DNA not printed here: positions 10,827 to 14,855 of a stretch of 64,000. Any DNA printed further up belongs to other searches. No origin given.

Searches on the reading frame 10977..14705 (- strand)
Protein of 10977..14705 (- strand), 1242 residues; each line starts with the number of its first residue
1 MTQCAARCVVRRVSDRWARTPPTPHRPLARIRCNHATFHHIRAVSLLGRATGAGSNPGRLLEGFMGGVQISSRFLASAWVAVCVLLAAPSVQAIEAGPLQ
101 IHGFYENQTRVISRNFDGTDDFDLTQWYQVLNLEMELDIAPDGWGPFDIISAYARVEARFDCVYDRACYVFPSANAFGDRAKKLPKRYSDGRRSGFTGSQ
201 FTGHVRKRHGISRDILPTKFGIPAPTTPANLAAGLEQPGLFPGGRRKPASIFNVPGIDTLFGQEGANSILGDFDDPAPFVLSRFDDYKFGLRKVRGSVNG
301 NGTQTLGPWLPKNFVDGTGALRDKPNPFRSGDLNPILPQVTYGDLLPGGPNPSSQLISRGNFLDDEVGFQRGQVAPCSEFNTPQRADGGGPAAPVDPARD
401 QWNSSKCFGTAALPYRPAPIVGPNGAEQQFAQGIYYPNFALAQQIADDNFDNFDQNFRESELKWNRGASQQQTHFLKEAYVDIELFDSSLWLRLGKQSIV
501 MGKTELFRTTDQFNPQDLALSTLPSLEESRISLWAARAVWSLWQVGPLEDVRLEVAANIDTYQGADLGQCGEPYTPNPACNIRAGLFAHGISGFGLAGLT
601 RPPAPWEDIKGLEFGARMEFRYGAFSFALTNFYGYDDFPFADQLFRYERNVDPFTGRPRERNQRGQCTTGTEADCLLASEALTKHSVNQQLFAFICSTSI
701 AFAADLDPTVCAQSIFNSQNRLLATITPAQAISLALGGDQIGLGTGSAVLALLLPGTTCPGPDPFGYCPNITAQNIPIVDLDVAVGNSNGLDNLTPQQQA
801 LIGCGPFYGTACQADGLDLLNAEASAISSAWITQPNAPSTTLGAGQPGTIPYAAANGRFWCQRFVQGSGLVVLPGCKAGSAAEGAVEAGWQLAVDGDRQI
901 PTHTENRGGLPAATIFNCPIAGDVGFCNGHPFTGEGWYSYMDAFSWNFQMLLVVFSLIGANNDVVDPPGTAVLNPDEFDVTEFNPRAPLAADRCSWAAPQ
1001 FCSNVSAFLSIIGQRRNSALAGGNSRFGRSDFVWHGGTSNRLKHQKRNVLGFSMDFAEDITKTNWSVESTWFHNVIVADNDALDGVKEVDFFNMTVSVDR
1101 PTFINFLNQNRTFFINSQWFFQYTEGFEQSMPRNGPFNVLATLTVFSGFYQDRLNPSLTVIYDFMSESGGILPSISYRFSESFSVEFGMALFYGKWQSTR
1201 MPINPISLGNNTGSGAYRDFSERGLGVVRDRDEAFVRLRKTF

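Call 9: search_protein_families(library=pfam, proteins=[window:10977-14705:-], max_evalue=0.01)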
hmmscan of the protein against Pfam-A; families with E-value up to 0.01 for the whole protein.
window:10977-14705:- (1242 aa): 1 family
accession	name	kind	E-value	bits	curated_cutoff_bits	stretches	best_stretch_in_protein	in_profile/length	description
PF06980.17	DUF1302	-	4.6e-07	29.7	23.2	1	448-542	130-217/541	Protein of unknown function (DUF1302)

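Call 46: search_protein_families(library=ncbifam, proteins=[window:10977-14513:-], max_evalue=0.001)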
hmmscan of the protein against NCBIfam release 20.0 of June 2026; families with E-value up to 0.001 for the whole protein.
window:10977-14513:- (1178 aa): 0 families
